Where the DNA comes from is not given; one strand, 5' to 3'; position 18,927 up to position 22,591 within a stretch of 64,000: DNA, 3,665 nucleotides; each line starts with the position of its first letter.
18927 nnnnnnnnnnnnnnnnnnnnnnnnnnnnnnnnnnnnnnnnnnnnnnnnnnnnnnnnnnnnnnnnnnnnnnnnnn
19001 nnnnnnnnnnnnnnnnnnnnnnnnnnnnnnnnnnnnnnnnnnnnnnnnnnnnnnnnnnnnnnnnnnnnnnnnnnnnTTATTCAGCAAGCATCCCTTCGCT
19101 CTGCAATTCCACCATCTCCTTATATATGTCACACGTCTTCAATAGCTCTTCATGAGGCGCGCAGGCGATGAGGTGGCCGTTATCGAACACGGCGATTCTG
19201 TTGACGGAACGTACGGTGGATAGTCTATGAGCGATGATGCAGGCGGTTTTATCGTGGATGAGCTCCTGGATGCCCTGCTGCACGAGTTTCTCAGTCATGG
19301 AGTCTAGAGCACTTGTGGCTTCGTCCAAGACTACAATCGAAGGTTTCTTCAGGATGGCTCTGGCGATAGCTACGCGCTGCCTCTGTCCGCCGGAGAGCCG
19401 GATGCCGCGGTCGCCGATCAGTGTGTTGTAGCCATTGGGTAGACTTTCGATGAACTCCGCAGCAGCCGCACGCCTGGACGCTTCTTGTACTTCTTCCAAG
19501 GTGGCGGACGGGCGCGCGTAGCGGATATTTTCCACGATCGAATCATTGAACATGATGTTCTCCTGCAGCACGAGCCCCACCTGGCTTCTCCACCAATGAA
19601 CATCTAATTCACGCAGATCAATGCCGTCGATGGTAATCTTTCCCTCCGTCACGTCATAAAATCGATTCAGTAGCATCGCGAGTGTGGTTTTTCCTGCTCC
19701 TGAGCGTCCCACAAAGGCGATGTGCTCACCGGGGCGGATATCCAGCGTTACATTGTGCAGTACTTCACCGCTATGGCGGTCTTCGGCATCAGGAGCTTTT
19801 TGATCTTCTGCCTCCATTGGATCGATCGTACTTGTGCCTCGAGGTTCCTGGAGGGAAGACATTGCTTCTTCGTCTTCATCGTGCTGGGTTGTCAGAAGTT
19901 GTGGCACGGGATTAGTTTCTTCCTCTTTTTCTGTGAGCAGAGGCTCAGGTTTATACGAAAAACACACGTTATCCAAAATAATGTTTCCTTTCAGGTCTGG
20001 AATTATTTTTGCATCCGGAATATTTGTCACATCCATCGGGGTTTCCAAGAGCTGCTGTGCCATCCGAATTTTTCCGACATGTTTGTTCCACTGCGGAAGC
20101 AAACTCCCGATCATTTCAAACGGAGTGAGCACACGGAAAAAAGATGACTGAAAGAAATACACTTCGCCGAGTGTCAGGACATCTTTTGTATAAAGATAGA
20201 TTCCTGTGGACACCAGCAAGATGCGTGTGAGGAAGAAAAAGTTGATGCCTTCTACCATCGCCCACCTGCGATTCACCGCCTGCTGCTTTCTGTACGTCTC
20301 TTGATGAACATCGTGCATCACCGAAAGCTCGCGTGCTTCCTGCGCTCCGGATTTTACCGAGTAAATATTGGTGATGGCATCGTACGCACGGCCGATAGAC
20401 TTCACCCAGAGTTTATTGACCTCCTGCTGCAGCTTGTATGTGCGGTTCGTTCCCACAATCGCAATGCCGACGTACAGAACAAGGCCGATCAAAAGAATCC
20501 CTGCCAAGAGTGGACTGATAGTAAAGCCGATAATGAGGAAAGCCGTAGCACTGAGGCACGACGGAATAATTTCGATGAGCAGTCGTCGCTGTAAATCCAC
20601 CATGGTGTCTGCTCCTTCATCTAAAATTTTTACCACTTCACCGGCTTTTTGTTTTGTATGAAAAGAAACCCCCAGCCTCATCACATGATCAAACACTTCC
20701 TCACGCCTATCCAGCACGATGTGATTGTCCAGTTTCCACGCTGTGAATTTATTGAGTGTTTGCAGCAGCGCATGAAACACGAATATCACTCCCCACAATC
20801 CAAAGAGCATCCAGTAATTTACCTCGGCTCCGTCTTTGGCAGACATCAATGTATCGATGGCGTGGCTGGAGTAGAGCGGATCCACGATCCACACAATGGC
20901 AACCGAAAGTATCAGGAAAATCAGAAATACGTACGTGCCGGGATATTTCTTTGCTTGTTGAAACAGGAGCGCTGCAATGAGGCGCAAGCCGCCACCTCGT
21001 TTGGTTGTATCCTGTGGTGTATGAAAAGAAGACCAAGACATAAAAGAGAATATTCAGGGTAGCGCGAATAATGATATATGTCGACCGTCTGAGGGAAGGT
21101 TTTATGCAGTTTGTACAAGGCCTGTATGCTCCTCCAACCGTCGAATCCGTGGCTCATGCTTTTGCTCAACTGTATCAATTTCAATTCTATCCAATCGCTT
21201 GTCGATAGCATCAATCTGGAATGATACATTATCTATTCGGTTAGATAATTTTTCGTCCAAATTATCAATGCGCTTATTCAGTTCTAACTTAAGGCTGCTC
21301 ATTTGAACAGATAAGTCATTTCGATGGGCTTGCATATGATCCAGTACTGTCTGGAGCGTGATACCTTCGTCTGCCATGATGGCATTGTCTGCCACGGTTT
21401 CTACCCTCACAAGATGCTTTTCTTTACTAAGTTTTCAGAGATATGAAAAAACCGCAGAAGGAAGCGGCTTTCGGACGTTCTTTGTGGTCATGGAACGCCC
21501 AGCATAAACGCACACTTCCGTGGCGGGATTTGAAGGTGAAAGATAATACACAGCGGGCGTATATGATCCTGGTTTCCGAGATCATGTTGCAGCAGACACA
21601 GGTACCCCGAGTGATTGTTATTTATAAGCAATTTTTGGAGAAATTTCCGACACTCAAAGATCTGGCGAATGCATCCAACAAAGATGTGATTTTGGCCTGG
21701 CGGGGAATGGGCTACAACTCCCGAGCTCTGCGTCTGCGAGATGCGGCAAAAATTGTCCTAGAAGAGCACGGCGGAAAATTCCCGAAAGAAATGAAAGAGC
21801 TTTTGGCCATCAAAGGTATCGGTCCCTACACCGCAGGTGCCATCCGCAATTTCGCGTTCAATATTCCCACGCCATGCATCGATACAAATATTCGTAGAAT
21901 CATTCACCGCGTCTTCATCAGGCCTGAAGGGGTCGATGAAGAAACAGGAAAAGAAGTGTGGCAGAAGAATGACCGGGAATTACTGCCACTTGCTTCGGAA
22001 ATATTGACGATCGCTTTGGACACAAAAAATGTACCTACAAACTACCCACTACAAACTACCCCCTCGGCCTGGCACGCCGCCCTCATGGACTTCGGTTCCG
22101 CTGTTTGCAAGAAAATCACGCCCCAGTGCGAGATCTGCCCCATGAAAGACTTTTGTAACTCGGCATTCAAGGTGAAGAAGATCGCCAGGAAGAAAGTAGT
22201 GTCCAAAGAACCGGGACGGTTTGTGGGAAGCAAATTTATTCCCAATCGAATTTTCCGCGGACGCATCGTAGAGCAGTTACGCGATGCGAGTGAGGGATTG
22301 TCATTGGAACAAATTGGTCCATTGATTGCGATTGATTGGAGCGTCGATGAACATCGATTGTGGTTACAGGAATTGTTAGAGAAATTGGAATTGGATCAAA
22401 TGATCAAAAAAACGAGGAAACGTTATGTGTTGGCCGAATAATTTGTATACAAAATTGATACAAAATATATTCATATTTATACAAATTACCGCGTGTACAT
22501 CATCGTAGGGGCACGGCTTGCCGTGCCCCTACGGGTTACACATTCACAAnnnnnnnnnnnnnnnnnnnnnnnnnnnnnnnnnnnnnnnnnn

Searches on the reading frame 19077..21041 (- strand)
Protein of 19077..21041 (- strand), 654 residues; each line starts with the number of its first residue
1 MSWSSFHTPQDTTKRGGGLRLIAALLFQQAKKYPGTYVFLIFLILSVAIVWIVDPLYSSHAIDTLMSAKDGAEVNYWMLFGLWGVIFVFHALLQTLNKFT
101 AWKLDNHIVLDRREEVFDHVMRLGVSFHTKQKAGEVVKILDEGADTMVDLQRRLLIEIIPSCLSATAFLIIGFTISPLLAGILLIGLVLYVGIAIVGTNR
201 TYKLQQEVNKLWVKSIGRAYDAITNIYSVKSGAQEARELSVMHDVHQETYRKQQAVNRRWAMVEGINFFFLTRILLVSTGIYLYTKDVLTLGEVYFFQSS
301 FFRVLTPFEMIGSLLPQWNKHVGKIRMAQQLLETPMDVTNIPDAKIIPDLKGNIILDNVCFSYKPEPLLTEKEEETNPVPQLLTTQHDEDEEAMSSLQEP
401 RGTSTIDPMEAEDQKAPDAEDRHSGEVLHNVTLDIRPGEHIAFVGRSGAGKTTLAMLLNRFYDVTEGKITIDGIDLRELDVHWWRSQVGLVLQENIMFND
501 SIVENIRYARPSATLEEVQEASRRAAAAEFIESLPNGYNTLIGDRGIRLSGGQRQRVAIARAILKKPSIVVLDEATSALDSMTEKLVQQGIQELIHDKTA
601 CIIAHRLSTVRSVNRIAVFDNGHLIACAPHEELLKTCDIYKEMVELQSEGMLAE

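Call 113: search_protein_families(library=pfam, proteins=[window:19077-21041:-], max_evalue=0.001)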
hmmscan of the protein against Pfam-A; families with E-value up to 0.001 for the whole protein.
window:19077-21041:- (654 aa): 3 families
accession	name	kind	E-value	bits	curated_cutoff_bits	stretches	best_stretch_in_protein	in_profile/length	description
PF00005.33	ABC_tran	-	1e-33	117.2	25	1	428-577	1-137/137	ABC transporter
PF00664.28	ABC_membrane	-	1.1e-23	84.8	28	1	39-302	3-268/274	ABC transporter transmembrane region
PF02463.25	SMC_N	-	6.7e-05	22.9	40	1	391-616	135-208/220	RecF/RecN/SMC N terminal domain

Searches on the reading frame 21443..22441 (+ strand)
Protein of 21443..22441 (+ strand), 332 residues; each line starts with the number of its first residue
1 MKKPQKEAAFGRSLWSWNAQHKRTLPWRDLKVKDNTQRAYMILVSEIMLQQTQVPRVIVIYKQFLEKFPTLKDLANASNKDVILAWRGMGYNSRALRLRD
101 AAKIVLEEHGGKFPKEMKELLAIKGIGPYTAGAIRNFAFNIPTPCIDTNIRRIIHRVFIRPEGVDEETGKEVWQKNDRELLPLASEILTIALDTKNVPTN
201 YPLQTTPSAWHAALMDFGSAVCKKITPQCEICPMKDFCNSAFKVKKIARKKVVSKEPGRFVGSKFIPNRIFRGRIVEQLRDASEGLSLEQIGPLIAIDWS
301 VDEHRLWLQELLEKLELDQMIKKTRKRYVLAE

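Call 113: search_protein_families(library=pfam, proteins=[window:21443-22441:+], max_evalue=0.001)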
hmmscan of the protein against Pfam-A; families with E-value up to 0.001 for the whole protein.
window:21443-22441:+ (332 aa): 2 families
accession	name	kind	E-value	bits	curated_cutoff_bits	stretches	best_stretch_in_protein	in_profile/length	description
PF00730.31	HhH-GPD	-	1.2e-20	74.3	26.2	1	44-173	1-103/108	HhH-GPD superfamily base excision DNA repair protein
PF00633.29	HHH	-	4e-07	30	24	1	109-137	2-30/30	Helix-hairpin-helix motif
